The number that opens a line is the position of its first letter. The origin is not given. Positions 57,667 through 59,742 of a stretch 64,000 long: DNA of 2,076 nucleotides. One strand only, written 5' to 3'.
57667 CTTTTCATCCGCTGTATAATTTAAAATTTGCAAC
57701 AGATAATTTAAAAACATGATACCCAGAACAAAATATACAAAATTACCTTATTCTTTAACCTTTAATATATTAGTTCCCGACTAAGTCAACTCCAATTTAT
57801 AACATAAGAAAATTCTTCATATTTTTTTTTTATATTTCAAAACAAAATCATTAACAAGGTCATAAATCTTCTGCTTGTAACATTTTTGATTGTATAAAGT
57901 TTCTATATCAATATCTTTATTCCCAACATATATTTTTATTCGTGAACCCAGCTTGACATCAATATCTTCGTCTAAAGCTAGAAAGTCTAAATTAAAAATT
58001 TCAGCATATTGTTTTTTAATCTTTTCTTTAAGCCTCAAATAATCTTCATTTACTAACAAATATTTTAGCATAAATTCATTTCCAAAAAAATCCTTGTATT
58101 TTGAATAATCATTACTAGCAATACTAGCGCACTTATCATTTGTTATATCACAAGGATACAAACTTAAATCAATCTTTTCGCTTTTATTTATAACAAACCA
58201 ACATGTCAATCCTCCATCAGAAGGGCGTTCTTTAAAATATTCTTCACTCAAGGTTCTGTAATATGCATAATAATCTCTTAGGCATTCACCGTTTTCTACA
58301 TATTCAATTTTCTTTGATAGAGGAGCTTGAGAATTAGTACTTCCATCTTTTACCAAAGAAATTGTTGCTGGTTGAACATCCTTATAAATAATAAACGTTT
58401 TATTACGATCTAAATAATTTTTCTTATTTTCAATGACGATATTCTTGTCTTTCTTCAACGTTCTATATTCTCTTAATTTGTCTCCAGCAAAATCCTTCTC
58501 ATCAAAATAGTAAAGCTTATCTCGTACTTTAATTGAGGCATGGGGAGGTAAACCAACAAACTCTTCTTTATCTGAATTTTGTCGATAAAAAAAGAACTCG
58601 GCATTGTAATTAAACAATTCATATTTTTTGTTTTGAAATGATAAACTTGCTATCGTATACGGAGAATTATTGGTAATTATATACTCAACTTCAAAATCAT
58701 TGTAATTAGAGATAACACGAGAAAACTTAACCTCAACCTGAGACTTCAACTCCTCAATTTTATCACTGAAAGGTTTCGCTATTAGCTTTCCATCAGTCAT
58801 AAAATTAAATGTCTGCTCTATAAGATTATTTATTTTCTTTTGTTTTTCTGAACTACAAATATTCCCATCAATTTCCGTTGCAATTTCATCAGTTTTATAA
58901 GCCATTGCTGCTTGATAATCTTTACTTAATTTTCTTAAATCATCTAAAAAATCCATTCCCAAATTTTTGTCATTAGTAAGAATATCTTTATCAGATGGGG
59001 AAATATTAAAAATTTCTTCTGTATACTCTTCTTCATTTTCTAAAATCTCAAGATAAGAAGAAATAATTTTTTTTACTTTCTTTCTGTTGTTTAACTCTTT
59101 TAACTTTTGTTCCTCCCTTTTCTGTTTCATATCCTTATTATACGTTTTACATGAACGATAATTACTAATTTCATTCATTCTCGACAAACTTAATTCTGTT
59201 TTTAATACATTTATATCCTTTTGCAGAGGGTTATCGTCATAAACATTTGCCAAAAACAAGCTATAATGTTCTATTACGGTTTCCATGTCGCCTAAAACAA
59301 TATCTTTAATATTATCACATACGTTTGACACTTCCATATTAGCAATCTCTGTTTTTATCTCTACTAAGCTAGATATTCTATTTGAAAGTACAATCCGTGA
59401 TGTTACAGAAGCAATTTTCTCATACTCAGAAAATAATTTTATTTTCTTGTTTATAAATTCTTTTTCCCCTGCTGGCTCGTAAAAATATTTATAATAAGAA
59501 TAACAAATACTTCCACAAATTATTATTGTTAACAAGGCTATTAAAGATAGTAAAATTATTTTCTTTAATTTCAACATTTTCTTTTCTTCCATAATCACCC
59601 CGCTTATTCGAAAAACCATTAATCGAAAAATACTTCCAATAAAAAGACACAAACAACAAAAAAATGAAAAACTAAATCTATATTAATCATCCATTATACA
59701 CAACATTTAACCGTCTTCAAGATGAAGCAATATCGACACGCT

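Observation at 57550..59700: ~2.1 kb AT-rich island between rimP and lptF/G encoding a lysine-rich single-pass membrane protein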

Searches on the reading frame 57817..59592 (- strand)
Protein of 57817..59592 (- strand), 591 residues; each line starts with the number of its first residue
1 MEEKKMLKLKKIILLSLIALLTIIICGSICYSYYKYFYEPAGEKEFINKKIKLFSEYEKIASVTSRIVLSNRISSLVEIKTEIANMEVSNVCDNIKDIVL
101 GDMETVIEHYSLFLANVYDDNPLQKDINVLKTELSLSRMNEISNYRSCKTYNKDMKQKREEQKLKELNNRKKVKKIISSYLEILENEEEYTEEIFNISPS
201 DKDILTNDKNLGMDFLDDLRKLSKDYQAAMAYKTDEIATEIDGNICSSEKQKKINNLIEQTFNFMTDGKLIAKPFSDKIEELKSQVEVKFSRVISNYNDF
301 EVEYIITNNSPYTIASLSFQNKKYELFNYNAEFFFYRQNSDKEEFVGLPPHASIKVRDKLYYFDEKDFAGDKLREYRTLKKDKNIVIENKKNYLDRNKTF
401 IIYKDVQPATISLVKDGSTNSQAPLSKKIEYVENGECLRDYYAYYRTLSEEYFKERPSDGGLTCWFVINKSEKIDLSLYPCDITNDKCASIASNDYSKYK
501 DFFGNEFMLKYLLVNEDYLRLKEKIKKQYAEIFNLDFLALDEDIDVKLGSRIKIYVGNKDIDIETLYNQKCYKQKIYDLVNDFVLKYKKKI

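Call 4: search_protein_families(library=pfam, proteins=[window:57817-59592:-], max_evalue=10)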
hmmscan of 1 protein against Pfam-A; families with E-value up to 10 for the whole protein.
window:57817-59592:- (591 aa): 2 families
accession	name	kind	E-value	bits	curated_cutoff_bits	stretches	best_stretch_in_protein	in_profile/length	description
PF07819.20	PGAP1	-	0.073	13.2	24.3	1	294-344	111-161/233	PGAP1-like alpha/beta domain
PF04275.20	P-mevalo_kinase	-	0.93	9.9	33.8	1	500-548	9-57/114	Phosphomevalonate kinase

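Call 5: search_protein_families(library=ncbifam, proteins=[window:57817-59592:-], max_evalue=10)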
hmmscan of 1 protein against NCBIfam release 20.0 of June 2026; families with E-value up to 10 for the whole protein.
window:57817-59592:- (591 aa): 0 families

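Call 6: search_protein_families(library=padloc, proteins=[window:57817-59592:-], max_evalue=10)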
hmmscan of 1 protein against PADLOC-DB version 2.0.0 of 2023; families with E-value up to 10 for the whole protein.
window:57817-59592:- (591 aa): 0 families

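Call 7: search_solved_structures(query=window:57817-59592:-, max_evalue=10)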
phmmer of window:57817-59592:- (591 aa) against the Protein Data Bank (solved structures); distinct sequences matched with E-value up to 10: 0.

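Call 8: find_homologous_proteins(query=window:57817-59592:-, max_evalue=0.01)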
Query window:57817-59592:- (591 aa): 5 proteins with E <= 0.01 among 8000 candidates.
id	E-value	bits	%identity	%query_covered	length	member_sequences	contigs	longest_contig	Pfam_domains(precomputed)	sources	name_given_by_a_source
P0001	0.0e+0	1278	100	100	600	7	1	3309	-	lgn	-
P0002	1.4e-160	554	48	96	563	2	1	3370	-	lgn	-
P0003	7.6e-157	542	48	99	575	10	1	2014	-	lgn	-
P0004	1.2e-117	412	42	96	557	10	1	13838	-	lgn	-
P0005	7.4e-106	373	42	94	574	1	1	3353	-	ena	-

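Call 10: find_encoding_contigs(protein=P0004, flank=10000, max_places=6)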
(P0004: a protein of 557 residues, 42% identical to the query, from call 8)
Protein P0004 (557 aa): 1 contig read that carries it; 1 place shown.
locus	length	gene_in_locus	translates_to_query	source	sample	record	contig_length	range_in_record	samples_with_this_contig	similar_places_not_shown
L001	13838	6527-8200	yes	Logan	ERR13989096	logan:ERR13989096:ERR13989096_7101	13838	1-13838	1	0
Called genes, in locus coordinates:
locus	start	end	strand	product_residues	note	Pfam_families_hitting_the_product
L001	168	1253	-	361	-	-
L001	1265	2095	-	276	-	-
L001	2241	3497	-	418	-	PF00579:tRNA-synt_1b, PF22421:SYY_C-terminal (weak), PF01479:S4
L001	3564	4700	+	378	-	PF03702:AnmK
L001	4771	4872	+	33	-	-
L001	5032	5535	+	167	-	-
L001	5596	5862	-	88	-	-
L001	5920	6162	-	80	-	-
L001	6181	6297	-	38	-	-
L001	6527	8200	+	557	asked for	-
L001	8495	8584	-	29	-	-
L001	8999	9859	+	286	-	PF06414:Zeta_toxin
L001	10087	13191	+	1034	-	PF00133:tRNA-synt_1, PF09334:tRNA-synt_1g, PF08264:Anticodon_1, PF19302:DUF5915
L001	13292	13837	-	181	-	?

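Call 11: find_encoding_contigs(protein=P0002, flank=10000, max_places=6)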
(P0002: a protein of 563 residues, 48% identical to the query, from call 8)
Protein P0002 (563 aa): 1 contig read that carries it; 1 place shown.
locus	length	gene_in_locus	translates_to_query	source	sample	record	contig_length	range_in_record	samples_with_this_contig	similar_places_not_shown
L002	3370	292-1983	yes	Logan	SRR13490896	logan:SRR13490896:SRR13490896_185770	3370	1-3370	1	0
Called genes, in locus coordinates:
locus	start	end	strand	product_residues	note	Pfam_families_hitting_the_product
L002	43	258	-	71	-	-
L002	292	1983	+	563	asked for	-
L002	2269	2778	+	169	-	PF04138:GtrA_DPMS_TM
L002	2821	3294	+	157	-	-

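Call 13: find_encoding_contigs(protein=P0001, flank=10000, max_places=6)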
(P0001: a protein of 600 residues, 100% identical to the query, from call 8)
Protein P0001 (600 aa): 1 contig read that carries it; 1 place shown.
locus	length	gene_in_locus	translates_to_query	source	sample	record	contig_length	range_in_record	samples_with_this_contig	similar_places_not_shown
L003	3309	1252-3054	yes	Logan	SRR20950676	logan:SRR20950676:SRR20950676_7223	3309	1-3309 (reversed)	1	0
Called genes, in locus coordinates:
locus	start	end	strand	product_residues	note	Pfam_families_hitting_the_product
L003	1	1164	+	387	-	?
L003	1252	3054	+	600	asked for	-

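Call 14: find_encoding_contigs(protein=P0005, flank=10000, max_places=6)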
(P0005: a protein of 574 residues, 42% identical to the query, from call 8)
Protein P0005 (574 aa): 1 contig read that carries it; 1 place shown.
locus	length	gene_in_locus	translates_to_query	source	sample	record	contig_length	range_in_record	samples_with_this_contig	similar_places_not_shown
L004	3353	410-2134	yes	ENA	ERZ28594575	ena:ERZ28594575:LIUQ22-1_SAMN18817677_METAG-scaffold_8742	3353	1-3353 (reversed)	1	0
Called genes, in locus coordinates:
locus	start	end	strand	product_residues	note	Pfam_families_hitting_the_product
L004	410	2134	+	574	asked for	-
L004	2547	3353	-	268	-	?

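Call 15: find_encoding_contigs(protein=P0003, flank=10000, max_places=6)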
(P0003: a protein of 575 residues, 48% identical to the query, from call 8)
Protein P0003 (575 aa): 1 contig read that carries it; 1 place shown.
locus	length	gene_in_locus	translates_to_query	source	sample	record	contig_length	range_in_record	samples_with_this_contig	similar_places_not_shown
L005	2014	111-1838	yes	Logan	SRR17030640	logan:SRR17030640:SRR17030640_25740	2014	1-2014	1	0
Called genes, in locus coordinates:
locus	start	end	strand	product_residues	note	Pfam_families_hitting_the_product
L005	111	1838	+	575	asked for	-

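Call 22: search_protein_representatives(protein=window:57817-59592:-)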
Query: 591 residues. Proteins with E-value up to 0.001 (for the whole library): 12; up to 1e-10: 4; up to 1e-30: 3. The best 12 are listed.
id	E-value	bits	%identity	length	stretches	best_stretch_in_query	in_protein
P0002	4.4e-161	553.9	50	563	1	22-588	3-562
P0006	5.7e-142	490.8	100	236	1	86-321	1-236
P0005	2.4e-106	373.3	43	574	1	17-588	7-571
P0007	2.4e-22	96.0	56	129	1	16-113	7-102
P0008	2.4e-10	56.4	32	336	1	29-171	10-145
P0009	4.5e-06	42.3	31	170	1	11-148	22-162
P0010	9.4e-06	41.2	38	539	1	39-134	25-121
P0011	7.1e-05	38.3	27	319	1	37-305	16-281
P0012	1.6e-04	37.2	26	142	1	24-162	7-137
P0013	2.9e-04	36.3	30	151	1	7-121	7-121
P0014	6.2e-04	35.2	32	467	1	39-195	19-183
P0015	6.8e-04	35.1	30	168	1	46-150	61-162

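Call 25: search_protein_families(library=pfam, proteins=[P0008, P0009, P0010, P0011, P0013, P0014, P0015, P0004, P0005], max_evalue=0.1)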
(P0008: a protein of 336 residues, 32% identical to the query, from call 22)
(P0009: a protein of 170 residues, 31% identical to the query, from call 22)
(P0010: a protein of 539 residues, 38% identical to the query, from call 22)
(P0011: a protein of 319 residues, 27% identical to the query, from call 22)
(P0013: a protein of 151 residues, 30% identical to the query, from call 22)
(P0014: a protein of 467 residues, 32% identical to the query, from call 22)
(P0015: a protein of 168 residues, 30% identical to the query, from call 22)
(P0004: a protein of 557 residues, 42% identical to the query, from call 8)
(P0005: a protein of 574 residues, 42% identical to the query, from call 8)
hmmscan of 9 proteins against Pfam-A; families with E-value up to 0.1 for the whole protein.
P0008 (336 aa): 7 families
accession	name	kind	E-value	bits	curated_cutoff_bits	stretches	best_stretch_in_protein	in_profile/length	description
PF12796.13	Ank_2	-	3.9e-32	111.1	27.3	3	212-307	1-90/90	Ankyrin repeats (3 copies)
PF00023.36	Ank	-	2.4e-27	93.9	21.1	3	243-274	3-33/33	Ankyrin repeat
PF13637.12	Ank_4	-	1.6e-23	82.7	22.7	4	212-263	1-50/50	Ankyrin repeats (many copies)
PF13606.12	Ank_3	-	2.4e-20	70.6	22.3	3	276-304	2-29/30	Ankyrin repeat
PF13857.12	Ank_5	-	6.5e-19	68.3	27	3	228-283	1-56/56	Ankyrin repeats (many copies)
PF23745.1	ANK_LRRK2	-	0.00029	21.1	27.5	0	240-275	29-63/130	LRRK2 ANK repeat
PF00679.30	EFG_C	-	0.049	14.1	27.9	0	28-65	26-63/89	Elongation factor G C-terminus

P0009 (170 aa): 0 families

P0010 (539 aa): 11 families
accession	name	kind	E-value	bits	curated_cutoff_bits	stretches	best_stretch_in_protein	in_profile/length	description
PF12796.13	Ank_2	-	5.9e-46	155.4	27.3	5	207-295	2-85/90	Ankyrin repeats (3 copies)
PF00023.36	Ank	-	3.4e-40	134.2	21.1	6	470-503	1-33/33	Ankyrin repeat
PF13606.12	Ank_3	-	5.2e-32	106.3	22.3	4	235-263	1-28/30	Ankyrin repeat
PF13637.12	Ank_4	-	6.7e-31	106.1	22.7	3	450-492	9-50/50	Ankyrin repeats (many copies)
PF13857.12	Ank_5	-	4.1e-20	72.1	27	3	457-512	1-56/56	Ankyrin repeats (many copies)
PF23745.1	ANK_LRRK2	-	2.3e-12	47.3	27.5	2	213-291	41-114/130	LRRK2 ANK repeat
PF24521.3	Ank_KRIT1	-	1.7e-08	34.8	80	1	453-529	61-142/149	KRIT1 ankyrin-repeats domain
PF14506.12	CppA_N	-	0.003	18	25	1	223-288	48-113/124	CppA N-terminal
PF23881.1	DUF7234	-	0.019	15.5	24.4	0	417-458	27-68/80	Family of unknown function (DUF7234)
PF22928.2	INTS1_R4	-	0.019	15.3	27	0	175-259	5-93/102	Integrator complex subunit 1, R4 domain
PF03720.21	UDPG_MGDP_dh_C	-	0.023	15.5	30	0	482-514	17-49/103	UDP-glucose/GDP-mannose dehydrogenase family, UDP binding domain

P0011 (319 aa): 8 families
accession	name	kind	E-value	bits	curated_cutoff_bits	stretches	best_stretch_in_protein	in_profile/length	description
PF13637.12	Ank_4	-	6e-13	49.1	22.7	2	187-226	11-49/50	Ankyrin repeats (many copies)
PF12796.13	Ank_2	-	7.4e-13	49.3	27.3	1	151-229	9-82/90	Ankyrin repeats (3 copies)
PF00023.36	Ank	-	2.2e-12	46.9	21.1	1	171-203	1-32/33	Ankyrin repeat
PF13857.12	Ank_5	-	4.1e-10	40.2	27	1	159-213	2-56/56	Ankyrin repeats (many copies)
PF13464.11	RodZ_C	-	6e-10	39.4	23.9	1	248-310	2-65/72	RodZ C-terminal domain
PF13606.12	Ank_3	-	1.7e-08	34.3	22.3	1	172-201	2-30/30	Ankyrin repeat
PF23745.1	ANK_LRRK2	-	0.0003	21.1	27.5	1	114-228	11-115/130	LRRK2 ANK repeat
PF18071.7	HMW1C_N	-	0.045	14.1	27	0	210-248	96-138/146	HMW1C N-terminal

P0013 (151 aa): 1 family
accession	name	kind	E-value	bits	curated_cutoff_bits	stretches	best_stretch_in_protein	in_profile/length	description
PF25792.1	BREX_BrxC_helical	-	0.047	14.4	27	0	40-138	29-121/123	BREX ATP-binding protein BrxC alpha helical domain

P0014 (467 aa): 9 families
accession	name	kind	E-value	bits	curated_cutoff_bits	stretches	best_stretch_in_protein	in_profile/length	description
PF12796.13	Ank_2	-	3.6e-29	101.6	27.3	5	364-433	24-90/90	Ankyrin repeats (3 copies)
PF13637.12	Ank_4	-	2.4e-28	98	22.7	5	346-378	7-39/50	Ankyrin repeats (many copies)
PF00023.36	Ank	-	3.8e-25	87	21.1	3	369-401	2-32/33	Ankyrin repeat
PF13857.12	Ank_5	-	8.1e-21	74.3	27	3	322-374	1-54/56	Ankyrin repeats (many copies)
PF13606.12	Ank_3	-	3.9e-20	70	22.3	2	336-364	2-30/30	Ankyrin repeat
PF23745.1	ANK_LRRK2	-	8.8e-09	35.8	27.5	1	198-286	32-121/130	LRRK2 ANK repeat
PF25723.1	HU_inhibitor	-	0.0059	17.2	27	1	127-177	6-54/72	Bacteriophage inhibitor of histone-like protein HU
PF08139.17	LPAM_1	-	0.015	16.1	20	1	1-17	1-17/18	Prokaryotic membrane lipoprotein lipid attachment site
PF23881.1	DUF7234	-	0.06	13.9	24.4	0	313-340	24-51/80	Family of unknown function (DUF7234)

P0015 (168 aa): 1 family
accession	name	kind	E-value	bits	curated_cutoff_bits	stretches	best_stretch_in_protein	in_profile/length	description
PF04277.18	OAD_gamma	-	0.082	14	27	0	15-67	14-57/76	Oxaloacetate decarboxylase, gamma chain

P0004 (557 aa): 1 family
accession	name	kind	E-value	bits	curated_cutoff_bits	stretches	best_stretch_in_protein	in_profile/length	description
PF21037.2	CCDC138_cc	-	0.093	13.2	27.1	0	126-168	9-54/59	Coiled-coil-domain-containing protein 138, coiled-coil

P0005 (574 aa): 0 families

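Call 39: predict_structure(alignment_id=A1)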
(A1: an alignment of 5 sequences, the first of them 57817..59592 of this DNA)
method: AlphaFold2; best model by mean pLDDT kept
length: 591 residues; sequences in the alignment: 5
mean_pLDDT: 79.2   pTM: 0.53
mean pLDDT of the five models: 79.2, 69.9, 68.5, 66.2, 64.2
residues with pLDDT >= 90: 177; 70-90: 301; 50-70: 47; < 50: 66
segments of 3 or more residues with pLDDT < 50: 238-241, 338-344, 417-471
pLDDT, mean of each block of 10 residues (from residue 1): 63 77 74 69 89 93 81 92 89 91 94 84 79 91 90 84 81 92 89 88 85 92 93 65 75 92 88 89 92 83 88 85 85 67 61 81 82 91 89 74 91 59 28 31 33 36 32 80 86 85 74 88 91 78 80 82 89 90 92 86
secondary structure, 60 per line:
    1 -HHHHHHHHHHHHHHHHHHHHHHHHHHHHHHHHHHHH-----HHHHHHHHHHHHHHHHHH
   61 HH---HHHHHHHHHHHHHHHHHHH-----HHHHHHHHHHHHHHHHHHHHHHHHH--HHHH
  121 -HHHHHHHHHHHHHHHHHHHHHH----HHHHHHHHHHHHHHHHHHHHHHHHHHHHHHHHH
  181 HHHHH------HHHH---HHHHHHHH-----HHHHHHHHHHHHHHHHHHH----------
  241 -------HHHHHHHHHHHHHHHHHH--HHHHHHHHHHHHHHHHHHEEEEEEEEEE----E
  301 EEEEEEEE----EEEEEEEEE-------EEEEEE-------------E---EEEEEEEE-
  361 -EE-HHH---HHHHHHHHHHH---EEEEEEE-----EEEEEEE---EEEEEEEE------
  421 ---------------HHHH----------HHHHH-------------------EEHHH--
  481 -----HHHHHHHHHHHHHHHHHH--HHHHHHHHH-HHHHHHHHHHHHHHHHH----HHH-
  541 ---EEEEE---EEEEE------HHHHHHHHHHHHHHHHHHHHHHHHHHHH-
elements in order: H2-37 H43-62 H66-84 H90-114 H117-120 H122-143 H148-185 H192-195 H199-206 H212-230 H248-265 H268-285 E286-295 E300-308 E313-321 E329-334 E352-359 H371-381 E385-391 E397-403 E407-414 H436-439 H450-454 H486-503 H506-514 H516-532 E544-548 E552-556 H563-590

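Call 41: fold_search(model_id=the predicted structure, library=pdb)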
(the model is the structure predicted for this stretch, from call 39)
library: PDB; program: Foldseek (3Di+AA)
matches with E <= 10: 727; with E <= 0.001: 0
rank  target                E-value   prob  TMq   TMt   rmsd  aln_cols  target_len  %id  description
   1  1tza_A                6.9e-02  0.38  0.09  0.26  21.1       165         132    8  X-ray structure of Northeast Structural Genomics Consortium target SoR45 (released 2004-07-27)
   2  4n8p                  7.6e-02  0.20  0.07  0.24  20.4       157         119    9  Crystal structure of a strand swapped CTLA-4 from Duckbill Platypus [PSI-NYSGRC-012711] (released 2013-10-30)
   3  8fuu                  1.3e-01  0.33  0.09  0.13  11.8       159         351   12  Crystal structure of Xenopus laevis arrestin 1 - P3221 crystal form (released 2024-07-24)
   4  2f1e_MODEL_1_A        1.4e-01  0.82  0.10  0.37   6.0        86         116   14  Solution structure of ApaG protein (released 2006-10-24)
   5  2wlj_A                1.9e-01  0.18  0.11  0.19  24.9       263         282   10  Potassium channel from Magnetospirillum magnetotacticum (released 2010-06-09)
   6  8v9w_A                1.9e-01  0.16  0.07  0.24  17.8       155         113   10  X-ray crystal structure of JGFN4 complexed with fentanyl (released 2024-08-07)
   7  4c47_B                1.9e-01  0.33  0.09  0.25  13.2       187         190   14  Salmonella enterica trimeric lipoprotein SadB (released 2014-01-08)
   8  1xq4_A                2.0e-01  0.69  0.09  0.33   6.1        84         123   13  Crystal Structure of the Putative ApaA Protein from Bordetella pertussis, Northeast Structural Genomics Target BeR40 (released 2004-11-09)
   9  7eh3_MODEL_1_A        2.1e-01  0.14  0.06  0.19  17.4       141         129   10  Structure of Nanobody Nb23 in solution using NMR spectroscopy (released 2021-07-14)
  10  5xxo_B                2.4e-01  0.25  0.08  0.07  11.5       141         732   12  Crystal structure of mutant (D286N) GH3 beta-glucosidase from Bacteroides thetaiotaomicron in complex with sophorotrio (released 2017-12-13)
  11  4zod_A                2.6e-01  0.35  0.09  0.08  10.9       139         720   12  Crystal Structure of beta-glucosidase from Listeria innocua in complex with glucose (released 2016-05-18)
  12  5xxm_B                2.6e-01  0.25  0.08  0.07  11.8       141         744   12  Crystal structure of GH3 beta-glucosidase from Bacteroides thetaiotaomicron in complex with gluconolactone (released 2017-12-13)
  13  8v9x                  2.6e-01  0.14  0.07  0.24  17.7       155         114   10  X-ray crystal structure of JGFN4 complex with fentanyl (released 2024-08-07)
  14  9g13_E                2.6e-01  0.12  0.06  0.20  20.2       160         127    6  VHH H3-2 in complex with Tau C-terminal peptide (released 2024-07-31)
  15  1xvs_A                2.8e-01  0.25  0.10  0.31  14.8       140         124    9  Crystal structure of apaG Protein from Vibrio cholerae (released 2004-12-14)
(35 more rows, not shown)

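Call 43: search_protein_families(library=phrogs, proteins=[window:57817-59592:-, P0004, P0005, P0002], max_evalue=1)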
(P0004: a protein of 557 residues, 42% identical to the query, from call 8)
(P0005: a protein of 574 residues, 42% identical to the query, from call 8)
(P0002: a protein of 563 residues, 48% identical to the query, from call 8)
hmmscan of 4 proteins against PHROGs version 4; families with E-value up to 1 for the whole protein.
window:57817-59592:- (591 aa): 0 families

P0004 (557 aa): 2 families
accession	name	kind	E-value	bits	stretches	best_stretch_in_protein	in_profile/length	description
phrog_3674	-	unknown function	0.49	11.4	1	52-80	5-33/57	-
phrog_21025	-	unknown function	0.79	10.9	0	116-163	49-97/98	-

P0005 (574 aa): 2 families
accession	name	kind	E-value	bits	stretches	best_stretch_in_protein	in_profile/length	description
phrog_36007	-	unknown function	0.051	14.5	1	225-282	23-81/145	-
phrog_8296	-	unknown function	0.2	12.9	1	82-164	64-146/153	-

P0002 (563 aa): 2 families
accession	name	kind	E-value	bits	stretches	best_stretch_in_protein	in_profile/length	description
phrog_21380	-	unknown function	0.062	14.7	1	155-192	43-80/91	-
phrog_4458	-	unknown function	0.24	12.6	1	48-85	23-60/94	-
